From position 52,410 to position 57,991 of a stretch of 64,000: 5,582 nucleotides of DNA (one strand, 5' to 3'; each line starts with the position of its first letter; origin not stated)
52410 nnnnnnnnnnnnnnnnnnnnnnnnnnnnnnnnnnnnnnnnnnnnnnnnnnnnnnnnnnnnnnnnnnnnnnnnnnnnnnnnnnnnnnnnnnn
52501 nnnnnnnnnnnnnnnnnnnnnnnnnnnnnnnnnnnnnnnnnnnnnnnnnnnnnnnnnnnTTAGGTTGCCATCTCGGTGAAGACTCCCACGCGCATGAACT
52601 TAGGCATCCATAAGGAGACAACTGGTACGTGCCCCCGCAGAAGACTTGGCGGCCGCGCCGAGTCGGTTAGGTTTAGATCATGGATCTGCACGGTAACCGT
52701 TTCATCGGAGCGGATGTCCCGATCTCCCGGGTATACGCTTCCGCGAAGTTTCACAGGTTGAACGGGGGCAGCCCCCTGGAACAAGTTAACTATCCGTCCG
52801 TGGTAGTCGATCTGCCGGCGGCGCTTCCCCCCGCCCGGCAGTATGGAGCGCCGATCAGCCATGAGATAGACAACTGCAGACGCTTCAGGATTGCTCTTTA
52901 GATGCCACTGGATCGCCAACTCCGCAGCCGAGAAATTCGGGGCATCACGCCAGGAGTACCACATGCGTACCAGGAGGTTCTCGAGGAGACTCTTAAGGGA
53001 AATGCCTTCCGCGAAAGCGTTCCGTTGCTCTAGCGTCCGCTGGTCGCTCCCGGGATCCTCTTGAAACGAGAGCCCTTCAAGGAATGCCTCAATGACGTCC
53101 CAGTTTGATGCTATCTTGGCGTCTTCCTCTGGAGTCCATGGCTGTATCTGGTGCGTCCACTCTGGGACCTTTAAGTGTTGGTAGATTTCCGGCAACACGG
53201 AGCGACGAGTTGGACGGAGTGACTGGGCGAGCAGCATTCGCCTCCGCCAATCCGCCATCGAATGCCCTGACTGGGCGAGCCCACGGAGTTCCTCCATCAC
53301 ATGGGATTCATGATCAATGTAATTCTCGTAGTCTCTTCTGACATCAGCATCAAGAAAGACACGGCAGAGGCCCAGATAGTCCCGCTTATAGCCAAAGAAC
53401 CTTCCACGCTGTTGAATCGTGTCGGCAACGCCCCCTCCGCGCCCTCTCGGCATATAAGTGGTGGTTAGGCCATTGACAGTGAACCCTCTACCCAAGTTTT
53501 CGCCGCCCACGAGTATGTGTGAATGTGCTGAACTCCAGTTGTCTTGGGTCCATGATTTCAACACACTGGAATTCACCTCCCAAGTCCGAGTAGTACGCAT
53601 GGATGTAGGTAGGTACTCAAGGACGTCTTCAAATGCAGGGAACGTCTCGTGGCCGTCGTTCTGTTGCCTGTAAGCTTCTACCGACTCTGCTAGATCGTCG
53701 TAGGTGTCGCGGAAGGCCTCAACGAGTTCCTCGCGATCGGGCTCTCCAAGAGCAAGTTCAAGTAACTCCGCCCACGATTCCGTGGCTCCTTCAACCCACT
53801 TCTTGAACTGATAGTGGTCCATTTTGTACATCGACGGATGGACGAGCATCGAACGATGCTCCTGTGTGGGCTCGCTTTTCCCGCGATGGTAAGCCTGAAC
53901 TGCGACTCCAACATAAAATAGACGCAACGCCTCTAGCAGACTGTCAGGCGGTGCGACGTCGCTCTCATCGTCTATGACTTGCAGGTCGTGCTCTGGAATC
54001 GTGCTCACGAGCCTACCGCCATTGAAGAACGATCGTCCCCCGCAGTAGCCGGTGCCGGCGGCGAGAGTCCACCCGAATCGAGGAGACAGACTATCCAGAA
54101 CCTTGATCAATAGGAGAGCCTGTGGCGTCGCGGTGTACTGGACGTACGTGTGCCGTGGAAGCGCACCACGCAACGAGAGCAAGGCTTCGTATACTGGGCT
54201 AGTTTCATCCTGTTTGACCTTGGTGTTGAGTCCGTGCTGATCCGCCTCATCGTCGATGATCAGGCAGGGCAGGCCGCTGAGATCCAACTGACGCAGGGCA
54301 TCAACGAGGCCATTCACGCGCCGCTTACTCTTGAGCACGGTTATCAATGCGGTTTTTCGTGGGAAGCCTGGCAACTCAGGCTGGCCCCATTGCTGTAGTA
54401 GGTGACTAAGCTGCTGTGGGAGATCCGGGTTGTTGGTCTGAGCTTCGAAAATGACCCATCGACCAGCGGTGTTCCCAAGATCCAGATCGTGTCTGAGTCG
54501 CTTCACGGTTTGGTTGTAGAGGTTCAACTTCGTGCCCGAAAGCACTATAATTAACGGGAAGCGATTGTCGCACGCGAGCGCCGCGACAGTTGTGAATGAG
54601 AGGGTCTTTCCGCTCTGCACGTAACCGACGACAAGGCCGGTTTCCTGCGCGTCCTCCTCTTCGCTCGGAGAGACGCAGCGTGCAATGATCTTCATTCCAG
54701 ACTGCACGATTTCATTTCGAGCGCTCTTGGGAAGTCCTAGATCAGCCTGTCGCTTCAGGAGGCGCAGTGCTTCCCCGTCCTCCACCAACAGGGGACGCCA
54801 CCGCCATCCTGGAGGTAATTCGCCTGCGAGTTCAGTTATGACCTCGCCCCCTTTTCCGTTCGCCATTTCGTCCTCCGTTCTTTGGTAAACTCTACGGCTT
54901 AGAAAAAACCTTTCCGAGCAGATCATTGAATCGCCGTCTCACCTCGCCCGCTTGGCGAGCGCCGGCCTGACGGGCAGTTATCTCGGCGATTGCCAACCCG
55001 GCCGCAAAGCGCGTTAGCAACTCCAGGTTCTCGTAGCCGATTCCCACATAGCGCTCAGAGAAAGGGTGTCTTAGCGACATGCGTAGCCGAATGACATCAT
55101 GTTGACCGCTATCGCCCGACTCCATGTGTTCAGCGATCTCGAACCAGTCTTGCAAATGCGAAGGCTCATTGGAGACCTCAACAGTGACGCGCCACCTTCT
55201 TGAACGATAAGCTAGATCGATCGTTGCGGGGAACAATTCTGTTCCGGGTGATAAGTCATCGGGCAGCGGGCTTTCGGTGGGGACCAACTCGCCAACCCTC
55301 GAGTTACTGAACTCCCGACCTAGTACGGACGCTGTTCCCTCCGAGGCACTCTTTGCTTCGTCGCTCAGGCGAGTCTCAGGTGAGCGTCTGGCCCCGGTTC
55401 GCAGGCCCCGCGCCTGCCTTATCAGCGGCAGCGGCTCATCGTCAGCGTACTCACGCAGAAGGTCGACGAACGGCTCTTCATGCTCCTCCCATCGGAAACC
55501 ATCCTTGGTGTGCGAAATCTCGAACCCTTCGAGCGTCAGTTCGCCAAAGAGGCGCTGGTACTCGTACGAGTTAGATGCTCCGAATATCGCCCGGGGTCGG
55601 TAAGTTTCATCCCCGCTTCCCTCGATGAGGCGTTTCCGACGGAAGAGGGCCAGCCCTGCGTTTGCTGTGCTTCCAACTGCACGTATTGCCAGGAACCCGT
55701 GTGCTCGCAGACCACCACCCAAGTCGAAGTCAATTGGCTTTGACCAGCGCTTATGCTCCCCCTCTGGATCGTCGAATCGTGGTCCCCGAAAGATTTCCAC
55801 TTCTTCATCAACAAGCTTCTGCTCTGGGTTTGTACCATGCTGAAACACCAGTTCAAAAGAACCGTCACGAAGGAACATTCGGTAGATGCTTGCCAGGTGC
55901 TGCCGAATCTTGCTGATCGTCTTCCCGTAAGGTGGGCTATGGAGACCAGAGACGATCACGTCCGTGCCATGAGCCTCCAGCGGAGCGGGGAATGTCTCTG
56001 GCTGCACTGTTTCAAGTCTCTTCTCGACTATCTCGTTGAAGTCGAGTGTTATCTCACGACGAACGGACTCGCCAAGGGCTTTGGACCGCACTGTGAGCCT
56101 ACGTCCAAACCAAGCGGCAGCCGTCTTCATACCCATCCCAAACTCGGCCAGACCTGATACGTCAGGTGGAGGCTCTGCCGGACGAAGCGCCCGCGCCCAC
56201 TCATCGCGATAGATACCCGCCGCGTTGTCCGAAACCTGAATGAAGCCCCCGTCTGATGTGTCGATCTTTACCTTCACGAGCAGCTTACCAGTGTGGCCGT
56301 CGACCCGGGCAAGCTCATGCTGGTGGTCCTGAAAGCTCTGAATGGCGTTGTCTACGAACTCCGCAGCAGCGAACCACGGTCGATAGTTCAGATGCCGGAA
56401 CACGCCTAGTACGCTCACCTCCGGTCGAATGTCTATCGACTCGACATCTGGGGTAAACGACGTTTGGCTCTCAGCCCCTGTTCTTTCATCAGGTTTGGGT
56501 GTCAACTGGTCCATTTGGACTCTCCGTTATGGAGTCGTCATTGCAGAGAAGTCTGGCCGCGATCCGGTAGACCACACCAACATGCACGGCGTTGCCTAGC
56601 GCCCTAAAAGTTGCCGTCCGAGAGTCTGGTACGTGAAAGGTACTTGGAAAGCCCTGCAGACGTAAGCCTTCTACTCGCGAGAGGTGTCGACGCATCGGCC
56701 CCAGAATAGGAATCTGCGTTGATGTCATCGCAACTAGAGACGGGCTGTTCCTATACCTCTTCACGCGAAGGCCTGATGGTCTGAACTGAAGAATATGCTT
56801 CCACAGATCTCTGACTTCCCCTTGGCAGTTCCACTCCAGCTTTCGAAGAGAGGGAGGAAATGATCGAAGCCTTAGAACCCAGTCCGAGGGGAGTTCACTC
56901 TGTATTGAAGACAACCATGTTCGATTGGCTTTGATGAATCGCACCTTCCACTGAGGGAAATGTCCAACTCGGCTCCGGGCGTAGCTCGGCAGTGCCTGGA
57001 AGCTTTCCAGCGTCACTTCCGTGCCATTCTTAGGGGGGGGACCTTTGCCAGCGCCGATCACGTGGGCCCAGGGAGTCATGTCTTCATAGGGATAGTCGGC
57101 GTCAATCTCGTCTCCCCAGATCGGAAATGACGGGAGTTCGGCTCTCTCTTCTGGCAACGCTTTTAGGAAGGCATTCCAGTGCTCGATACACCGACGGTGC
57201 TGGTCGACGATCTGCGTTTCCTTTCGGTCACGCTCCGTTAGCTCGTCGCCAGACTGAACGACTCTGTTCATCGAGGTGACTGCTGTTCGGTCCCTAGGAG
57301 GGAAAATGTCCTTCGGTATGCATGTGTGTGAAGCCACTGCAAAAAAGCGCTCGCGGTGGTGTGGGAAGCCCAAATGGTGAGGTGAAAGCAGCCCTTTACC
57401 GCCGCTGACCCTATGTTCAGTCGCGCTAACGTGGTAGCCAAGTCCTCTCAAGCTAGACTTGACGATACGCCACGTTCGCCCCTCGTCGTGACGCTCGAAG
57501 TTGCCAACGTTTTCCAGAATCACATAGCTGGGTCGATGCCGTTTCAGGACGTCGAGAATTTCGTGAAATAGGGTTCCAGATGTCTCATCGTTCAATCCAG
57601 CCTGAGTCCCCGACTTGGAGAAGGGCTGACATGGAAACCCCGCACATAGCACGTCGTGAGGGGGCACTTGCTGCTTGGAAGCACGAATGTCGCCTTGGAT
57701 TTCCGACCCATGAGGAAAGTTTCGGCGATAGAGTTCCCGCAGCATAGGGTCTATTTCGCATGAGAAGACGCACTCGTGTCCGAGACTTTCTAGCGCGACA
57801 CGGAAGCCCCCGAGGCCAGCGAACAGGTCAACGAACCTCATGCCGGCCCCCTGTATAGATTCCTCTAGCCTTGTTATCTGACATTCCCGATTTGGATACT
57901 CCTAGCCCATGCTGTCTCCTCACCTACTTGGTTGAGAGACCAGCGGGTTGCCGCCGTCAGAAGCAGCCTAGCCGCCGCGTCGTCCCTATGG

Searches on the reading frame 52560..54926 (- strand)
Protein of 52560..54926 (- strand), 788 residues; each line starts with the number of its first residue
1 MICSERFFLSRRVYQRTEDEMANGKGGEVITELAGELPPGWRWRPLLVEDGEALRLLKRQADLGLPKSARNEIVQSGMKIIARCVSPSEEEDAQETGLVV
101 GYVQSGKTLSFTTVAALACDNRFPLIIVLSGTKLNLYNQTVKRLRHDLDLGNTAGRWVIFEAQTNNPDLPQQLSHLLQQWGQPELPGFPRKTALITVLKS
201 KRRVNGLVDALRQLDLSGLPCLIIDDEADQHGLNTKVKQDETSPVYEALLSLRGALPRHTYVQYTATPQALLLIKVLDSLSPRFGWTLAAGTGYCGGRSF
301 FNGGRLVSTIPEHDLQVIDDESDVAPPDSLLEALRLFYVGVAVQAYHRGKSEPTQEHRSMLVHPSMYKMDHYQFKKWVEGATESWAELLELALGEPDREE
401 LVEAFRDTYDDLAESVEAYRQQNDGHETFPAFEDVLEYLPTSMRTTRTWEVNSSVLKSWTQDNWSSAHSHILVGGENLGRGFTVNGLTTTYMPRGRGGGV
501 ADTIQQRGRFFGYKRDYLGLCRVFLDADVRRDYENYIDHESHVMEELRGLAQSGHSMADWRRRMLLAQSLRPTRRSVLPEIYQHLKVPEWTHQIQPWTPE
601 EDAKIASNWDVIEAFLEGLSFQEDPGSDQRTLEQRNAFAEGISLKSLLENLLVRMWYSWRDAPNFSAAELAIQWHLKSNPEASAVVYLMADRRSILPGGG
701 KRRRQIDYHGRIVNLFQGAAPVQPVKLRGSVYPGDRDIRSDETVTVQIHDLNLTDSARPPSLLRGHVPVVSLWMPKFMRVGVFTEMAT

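Call 50: search_protein_families(library=pfam, proteins=[window:52560-54926:-], max_evalue=0.001)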
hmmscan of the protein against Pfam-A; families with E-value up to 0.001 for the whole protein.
window:52560-54926:- (788 aa): 1 family
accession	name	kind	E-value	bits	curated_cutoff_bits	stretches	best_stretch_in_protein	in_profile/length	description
PF10593.14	Z1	-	1.4e-37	129.9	25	1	329-558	1-215/228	Z1 domain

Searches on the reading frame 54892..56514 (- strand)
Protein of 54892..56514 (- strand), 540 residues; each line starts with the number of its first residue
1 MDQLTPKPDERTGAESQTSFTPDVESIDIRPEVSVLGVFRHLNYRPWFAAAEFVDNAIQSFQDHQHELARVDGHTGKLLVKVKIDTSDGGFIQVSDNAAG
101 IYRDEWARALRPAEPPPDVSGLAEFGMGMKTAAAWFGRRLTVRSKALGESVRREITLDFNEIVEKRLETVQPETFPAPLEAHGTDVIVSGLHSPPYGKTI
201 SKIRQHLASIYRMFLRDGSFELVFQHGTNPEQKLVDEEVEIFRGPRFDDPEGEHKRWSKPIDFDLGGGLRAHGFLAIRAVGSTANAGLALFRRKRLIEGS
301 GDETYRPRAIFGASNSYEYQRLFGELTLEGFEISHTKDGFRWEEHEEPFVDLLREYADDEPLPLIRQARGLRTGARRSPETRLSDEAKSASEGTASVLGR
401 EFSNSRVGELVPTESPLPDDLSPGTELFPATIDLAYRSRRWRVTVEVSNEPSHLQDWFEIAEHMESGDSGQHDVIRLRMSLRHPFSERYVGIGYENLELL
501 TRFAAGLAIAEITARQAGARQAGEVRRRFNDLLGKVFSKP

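Call 50: search_protein_families(library=pfam, proteins=[window:54892-56514:-], max_evalue=0.001)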
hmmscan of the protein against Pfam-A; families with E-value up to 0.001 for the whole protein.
window:54892-56514:- (540 aa): 1 family
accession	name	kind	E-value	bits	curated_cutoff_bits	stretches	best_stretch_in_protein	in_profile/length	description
PF13589.12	HATPase_c_3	-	5.4e-12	46.3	25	1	44-171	1-117/137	Histidine kinase-, DNA gyrase B-, and HSP90-like ATPase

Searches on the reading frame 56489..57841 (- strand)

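Call 50: search_protein_families(library=pfam, proteins=[window:56489-57841:-], max_evalue=0.001)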
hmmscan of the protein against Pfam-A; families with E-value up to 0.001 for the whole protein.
window:56489-57841:- (450 aa): 1 family
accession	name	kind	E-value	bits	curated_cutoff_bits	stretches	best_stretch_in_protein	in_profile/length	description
PF00145.23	DNA_methylase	-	2.4e-59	201.8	22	1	1-431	1-322/324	C-5 cytosine-specific DNA methylase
